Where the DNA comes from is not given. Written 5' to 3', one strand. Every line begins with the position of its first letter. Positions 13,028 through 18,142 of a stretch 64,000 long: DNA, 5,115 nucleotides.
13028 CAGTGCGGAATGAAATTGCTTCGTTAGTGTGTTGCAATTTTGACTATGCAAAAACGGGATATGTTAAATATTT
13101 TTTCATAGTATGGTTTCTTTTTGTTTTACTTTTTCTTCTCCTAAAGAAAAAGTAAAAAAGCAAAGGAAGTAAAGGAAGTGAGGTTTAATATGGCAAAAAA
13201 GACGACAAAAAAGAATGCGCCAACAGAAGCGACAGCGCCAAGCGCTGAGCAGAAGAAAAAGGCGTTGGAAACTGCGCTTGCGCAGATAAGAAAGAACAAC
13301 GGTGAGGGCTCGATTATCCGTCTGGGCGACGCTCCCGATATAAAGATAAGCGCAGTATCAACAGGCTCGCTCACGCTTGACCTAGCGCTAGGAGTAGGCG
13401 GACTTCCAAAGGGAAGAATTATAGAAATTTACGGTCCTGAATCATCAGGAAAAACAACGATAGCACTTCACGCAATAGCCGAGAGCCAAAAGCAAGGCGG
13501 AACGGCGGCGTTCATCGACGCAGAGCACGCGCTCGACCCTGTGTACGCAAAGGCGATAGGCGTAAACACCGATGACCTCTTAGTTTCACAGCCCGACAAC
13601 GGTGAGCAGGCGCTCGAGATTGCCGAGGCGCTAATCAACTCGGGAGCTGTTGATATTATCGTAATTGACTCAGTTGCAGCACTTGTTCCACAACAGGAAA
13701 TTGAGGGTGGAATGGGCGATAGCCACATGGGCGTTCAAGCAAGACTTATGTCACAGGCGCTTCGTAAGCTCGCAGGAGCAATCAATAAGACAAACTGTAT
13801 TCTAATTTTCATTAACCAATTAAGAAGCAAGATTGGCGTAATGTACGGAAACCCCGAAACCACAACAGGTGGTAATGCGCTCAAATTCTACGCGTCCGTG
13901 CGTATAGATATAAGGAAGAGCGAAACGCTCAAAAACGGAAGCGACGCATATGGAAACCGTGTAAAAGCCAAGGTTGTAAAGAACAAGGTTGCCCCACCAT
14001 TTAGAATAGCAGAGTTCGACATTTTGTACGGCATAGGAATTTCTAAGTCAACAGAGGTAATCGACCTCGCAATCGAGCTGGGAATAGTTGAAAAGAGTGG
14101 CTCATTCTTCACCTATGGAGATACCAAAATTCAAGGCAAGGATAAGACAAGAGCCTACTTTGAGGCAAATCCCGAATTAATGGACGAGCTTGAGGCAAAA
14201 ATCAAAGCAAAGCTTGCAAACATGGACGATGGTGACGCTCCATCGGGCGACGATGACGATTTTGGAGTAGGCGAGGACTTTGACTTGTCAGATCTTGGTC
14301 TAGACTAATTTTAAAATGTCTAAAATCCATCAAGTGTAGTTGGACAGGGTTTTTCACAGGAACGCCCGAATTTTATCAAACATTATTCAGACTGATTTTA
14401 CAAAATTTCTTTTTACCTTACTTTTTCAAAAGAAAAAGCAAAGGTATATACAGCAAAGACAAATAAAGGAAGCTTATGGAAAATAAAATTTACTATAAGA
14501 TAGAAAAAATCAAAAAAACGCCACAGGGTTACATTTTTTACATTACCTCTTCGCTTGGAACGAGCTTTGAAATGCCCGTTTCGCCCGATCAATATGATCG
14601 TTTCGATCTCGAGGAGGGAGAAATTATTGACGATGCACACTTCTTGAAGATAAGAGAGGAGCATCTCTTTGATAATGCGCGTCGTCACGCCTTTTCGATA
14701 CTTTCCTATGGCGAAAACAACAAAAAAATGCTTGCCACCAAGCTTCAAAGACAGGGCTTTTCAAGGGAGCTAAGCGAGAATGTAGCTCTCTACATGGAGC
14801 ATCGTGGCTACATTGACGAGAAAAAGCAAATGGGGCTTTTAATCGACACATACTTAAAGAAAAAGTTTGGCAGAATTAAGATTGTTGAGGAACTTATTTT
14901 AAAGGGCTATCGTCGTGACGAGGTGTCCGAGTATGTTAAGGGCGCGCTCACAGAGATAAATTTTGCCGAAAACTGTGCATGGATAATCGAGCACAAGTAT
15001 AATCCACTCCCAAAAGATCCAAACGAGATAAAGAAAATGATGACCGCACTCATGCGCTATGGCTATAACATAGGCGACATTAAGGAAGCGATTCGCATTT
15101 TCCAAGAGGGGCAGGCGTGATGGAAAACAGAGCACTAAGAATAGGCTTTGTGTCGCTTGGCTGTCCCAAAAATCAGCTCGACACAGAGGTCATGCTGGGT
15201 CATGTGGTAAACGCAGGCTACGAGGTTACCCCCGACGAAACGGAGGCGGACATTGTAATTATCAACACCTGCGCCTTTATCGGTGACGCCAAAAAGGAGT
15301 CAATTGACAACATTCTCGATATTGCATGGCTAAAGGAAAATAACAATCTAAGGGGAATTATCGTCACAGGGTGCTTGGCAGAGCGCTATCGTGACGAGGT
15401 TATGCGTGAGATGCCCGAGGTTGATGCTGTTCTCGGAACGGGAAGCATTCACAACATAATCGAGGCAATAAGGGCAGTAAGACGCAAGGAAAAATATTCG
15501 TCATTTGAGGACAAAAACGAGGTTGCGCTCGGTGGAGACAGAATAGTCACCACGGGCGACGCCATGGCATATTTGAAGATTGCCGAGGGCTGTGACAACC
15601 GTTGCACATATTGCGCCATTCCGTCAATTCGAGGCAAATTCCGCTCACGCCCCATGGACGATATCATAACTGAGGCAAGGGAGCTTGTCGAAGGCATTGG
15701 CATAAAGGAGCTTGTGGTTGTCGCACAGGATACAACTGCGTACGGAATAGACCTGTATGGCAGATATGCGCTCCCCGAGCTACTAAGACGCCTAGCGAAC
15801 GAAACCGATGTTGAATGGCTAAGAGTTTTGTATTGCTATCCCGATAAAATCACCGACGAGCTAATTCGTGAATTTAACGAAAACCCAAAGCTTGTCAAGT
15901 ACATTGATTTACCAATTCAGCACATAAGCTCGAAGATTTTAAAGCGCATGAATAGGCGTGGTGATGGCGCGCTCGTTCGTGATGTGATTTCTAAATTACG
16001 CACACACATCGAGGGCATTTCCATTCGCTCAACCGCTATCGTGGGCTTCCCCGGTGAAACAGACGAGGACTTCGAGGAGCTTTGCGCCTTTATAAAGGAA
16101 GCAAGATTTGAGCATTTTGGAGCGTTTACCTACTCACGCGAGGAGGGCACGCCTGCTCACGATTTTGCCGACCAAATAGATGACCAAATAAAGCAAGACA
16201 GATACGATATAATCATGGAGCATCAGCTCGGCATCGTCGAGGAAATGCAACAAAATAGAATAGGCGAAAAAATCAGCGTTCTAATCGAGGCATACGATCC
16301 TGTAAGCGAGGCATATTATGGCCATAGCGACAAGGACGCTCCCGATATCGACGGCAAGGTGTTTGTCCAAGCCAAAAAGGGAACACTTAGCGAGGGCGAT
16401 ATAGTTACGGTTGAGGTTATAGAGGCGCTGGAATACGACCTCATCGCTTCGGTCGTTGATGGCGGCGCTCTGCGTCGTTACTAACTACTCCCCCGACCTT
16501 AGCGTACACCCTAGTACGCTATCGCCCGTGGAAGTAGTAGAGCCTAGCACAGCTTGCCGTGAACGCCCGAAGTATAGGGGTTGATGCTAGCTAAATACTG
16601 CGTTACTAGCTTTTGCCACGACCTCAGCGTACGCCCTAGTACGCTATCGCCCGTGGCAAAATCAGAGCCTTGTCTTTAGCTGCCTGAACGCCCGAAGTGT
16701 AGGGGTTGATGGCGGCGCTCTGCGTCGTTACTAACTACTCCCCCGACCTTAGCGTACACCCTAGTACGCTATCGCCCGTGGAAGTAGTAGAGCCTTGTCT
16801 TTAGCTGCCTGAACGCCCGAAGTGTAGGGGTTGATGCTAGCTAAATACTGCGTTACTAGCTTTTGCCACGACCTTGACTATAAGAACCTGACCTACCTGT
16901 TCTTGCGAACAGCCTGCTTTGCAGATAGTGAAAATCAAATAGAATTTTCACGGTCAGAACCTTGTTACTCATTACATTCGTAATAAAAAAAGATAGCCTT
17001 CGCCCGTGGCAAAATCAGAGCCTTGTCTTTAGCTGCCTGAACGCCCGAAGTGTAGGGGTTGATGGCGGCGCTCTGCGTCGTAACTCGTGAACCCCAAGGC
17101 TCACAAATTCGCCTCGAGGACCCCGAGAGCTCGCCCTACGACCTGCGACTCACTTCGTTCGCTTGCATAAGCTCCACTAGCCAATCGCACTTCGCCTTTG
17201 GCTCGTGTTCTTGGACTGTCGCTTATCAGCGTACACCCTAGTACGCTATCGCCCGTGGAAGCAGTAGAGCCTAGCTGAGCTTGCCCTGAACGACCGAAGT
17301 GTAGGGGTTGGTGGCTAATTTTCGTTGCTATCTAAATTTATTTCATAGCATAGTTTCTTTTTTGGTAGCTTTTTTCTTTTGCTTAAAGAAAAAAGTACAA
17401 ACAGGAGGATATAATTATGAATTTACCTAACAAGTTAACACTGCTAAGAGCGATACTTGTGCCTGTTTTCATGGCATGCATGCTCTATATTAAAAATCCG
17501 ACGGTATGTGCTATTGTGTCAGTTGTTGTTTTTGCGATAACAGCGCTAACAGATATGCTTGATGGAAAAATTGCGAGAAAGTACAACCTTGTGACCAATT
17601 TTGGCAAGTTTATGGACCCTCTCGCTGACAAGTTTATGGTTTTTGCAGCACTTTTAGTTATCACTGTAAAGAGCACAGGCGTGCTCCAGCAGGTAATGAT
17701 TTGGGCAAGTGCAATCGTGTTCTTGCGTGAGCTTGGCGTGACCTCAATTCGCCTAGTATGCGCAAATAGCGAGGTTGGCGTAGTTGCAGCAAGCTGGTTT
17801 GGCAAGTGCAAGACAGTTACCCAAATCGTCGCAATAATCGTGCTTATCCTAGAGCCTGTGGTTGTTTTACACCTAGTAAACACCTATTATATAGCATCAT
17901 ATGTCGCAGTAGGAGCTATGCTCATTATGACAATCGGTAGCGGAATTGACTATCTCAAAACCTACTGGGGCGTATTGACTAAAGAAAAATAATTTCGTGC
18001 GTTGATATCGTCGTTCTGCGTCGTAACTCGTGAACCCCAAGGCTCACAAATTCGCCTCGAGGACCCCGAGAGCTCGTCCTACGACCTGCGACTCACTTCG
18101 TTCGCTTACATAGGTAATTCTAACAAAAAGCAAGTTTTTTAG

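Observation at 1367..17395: Dispersed pyrimidine-pyrimidine-purine triad element able to fold into an intramolecular triple helix, with concerted length changes in all three arms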

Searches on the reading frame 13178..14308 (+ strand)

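Call 13: search_protein_families(library=pfam, proteins=[window:13178-14308:+])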
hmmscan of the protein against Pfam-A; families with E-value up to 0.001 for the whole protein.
window:13178-14308:+ (376 aa): 8 families
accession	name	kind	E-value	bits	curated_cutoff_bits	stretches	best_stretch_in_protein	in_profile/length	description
PF00154.27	RecA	-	2.1e-137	457.2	27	1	28-289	1-262/262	recA bacterial DNA recombination protein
PF21096.2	RecA_C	-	7.8e-19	68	27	1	293-346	2-56/57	RecA C-terminal domain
PF08423.17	Rad51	-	1.5e-10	41.2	22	1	57-249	5-213/244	Rad51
PF06745.19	ATPase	-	1.2e-07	31.8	26.6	1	61-134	2-77/231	KaiC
PF01637.24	ATPase_2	-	6.4e-05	23.3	33.2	1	80-205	21-108/225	ATPase domain predominantly from Archaea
PF13479.12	AAA_24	-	6.7e-05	23.2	27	1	82-170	5-77/195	AAA domain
PF13481.12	AAA_25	-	0.00032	20.8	27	0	74-170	28-156/195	AAA domain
PF00004.35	AAA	-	0.0008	20.3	21.2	0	84-210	3-105/131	ATPase family associated with various cellular activities (AAA)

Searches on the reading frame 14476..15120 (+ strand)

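Call 13: search_protein_families(library=pfam, proteins=[window:14476-15120:+])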
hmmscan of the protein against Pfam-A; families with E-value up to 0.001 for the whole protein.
window:14476-15120:+ (214 aa): 1 family
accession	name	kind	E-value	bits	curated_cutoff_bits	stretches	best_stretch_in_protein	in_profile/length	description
PF21981.2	RecX_HTH3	-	4.3e-05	24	26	0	174-206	14-48/48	RecX, third three-helix domain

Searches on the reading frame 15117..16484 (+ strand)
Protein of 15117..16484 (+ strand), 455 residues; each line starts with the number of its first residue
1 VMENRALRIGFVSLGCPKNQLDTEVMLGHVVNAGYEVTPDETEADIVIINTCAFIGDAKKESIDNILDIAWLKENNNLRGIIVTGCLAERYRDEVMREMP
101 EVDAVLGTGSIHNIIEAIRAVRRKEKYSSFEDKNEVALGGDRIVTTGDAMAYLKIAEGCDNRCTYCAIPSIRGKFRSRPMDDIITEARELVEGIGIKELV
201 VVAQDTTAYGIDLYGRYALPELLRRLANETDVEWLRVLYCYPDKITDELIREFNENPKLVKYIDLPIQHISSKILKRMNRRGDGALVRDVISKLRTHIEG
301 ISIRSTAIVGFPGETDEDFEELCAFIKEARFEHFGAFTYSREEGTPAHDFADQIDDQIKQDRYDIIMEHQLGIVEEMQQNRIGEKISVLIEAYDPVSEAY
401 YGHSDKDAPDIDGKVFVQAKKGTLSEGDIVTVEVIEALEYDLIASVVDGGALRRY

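Call 13: search_protein_families(library=pfam, proteins=[window:15117-16484:+])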
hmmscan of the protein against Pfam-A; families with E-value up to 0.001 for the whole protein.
window:15117-16484:+ (455 aa): 3 families
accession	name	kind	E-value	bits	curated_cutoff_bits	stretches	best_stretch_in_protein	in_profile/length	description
PF00919.26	UPF0004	-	1.2e-27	96.2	27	1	9-107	2-98/98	Uncharacterized protein family UPF0004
PF04055.27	Radical_SAM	-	9.7e-26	91.3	29.5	1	155-326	3-166/166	Radical SAM superfamily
PF18693.7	TRAM_2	-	1e-14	54.9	27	1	382-447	1-63/63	TRAM domain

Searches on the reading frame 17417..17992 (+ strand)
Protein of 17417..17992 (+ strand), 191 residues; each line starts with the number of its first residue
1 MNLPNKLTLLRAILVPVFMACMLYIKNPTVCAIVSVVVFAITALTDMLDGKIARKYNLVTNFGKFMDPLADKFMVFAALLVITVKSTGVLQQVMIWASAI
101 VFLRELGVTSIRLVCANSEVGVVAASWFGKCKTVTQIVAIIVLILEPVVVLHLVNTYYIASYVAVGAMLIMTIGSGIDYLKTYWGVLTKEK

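Call 13: search_protein_families(library=pfam, proteins=[window:17417-17992:+])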
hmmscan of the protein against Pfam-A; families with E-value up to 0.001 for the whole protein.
window:17417-17992:+ (191 aa): 1 family
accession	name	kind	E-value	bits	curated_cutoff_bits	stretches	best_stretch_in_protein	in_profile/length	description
PF01066.26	CDP-OH_P_transf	-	3.2e-40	138.4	22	1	1-159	1-138/152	CDP-alcohol phosphatidyltransferase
